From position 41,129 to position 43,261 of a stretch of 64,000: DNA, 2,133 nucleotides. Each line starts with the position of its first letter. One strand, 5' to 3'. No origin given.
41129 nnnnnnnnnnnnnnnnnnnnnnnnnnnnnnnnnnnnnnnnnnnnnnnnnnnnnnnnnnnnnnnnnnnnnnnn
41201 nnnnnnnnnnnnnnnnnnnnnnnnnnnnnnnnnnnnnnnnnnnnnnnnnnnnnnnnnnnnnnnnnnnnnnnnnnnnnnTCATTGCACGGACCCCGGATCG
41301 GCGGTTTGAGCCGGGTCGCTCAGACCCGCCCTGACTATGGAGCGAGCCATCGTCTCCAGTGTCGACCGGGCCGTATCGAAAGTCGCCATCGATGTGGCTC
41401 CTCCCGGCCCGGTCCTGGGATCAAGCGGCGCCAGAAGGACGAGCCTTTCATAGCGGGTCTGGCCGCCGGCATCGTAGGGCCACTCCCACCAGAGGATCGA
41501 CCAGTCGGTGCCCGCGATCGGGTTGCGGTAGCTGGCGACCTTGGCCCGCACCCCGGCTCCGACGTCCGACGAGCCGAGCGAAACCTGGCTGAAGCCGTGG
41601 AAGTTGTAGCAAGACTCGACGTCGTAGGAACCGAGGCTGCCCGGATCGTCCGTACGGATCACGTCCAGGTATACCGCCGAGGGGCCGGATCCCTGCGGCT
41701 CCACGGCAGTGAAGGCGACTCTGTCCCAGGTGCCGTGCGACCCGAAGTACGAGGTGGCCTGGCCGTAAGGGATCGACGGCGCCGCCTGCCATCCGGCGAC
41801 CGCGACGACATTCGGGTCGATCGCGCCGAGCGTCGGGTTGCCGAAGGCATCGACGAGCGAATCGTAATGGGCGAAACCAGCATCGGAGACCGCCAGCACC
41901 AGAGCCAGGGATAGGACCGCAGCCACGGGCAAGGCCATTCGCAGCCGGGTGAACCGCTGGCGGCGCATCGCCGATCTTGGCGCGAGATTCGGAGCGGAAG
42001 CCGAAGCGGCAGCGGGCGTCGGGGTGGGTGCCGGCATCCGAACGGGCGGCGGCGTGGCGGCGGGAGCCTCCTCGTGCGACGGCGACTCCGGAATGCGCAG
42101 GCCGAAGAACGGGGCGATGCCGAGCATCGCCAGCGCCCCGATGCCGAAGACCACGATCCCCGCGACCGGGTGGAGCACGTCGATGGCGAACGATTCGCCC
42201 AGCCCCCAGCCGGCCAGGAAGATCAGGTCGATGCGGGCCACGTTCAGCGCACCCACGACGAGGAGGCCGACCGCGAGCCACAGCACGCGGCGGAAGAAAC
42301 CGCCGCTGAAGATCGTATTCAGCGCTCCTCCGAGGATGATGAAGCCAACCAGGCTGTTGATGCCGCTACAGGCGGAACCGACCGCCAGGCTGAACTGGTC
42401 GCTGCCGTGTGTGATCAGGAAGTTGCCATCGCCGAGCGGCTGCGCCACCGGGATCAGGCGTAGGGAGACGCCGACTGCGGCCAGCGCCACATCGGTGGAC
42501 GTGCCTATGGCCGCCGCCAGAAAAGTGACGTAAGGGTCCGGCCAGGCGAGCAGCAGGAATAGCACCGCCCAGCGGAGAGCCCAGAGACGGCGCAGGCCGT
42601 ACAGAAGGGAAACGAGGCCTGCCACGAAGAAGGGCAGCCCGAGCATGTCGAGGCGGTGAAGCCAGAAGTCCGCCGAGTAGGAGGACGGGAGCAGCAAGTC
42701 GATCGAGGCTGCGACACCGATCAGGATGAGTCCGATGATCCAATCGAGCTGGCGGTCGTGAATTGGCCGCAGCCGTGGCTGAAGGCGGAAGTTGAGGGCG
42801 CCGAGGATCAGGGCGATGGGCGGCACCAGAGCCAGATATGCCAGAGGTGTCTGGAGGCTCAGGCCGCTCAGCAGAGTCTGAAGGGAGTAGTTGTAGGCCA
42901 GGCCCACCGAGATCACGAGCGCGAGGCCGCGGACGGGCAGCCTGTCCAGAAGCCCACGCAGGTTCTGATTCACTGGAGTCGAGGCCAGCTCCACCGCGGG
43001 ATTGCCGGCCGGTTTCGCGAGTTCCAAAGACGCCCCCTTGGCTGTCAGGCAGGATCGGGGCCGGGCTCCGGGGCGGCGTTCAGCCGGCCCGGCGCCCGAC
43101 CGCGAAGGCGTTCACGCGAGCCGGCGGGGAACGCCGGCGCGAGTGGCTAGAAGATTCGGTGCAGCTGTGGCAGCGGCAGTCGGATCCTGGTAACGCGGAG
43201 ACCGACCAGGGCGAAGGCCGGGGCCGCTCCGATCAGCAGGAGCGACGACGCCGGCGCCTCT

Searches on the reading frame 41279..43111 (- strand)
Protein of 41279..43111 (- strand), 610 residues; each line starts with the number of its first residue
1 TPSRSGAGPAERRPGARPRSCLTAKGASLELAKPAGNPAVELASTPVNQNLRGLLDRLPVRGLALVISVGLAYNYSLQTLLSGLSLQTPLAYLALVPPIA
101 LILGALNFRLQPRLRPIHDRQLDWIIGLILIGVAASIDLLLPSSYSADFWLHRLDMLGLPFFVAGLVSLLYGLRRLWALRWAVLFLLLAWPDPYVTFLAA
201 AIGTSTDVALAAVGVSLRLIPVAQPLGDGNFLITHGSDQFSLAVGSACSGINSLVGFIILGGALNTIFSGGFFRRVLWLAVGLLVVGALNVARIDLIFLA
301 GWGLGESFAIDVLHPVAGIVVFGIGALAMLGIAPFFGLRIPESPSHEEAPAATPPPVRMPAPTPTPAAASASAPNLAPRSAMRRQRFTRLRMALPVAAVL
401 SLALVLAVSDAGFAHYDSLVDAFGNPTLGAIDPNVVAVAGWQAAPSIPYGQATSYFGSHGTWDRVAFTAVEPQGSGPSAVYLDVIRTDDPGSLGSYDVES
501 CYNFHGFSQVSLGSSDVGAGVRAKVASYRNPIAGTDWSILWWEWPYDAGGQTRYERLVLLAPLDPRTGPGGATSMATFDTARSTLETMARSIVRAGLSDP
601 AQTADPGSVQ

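Call 8: search_protein_families(library=pfam, proteins=[window:41279-43111:-], max_evalue=0.001)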
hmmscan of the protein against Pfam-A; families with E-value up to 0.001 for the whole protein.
window:41279-43111:- (610 aa): 1 family
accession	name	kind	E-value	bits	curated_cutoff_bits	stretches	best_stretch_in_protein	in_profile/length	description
PF09721.15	Exosortase_EpsH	-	2.6e-18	66.8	25.7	1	76-335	11-253/254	Transmembrane exosortase (Exosortase_EpsH)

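Call 33: search_protein_families(library=ncbifam, proteins=[window:41279-43027:-], max_evalue=0.001)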
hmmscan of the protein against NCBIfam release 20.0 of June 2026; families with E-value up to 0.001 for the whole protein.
window:41279-43027:- (582 aa): 10 families
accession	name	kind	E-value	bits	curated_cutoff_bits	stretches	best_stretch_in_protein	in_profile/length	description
TIGR02602.1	8TM_EpsH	subfamily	1.4e-15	57.5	105.55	1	64-302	12-234/241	exosortase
TIGR03109.2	exosort_XrtA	exception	4.1e-13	49.4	208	1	36-307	5-258/261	exosortase A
TIGR04178.1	exo_archaeo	signature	2.1e-10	40.7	23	1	216-304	3-90/97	exosortase/archaeosortase family protein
NF035943.2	exosort_XrtV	exception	3.3e-10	39.7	313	1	123-304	85-262/270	exosortase V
NF038142.1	exosort_XrtW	exception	1.7e-08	33.2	425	1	34-321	5-277/494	exosortase W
TIGR04152.1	exosort_VPLPA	exception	2.1e-07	30.4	400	1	94-305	38-239/486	VPLPA-CTERM-specific exosortase XrtD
TIGR03113.1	exosort_XrtB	exception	9.6e-06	25.4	275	1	133-305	93-261/268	exosortase B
TIGR04162.1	exo_VPEID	exception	5.6e-05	22.3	150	1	175-323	168-317/516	exosortase E/protease, VPEID-CTERM system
TIGR03762.1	archaeo_artC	exception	0.00028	20.8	100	1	88-299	54-265/274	archaeosortase C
NF046081.1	exosort_XrtX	exception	0.00048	20.1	170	1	168-273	34-128/168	exosortase X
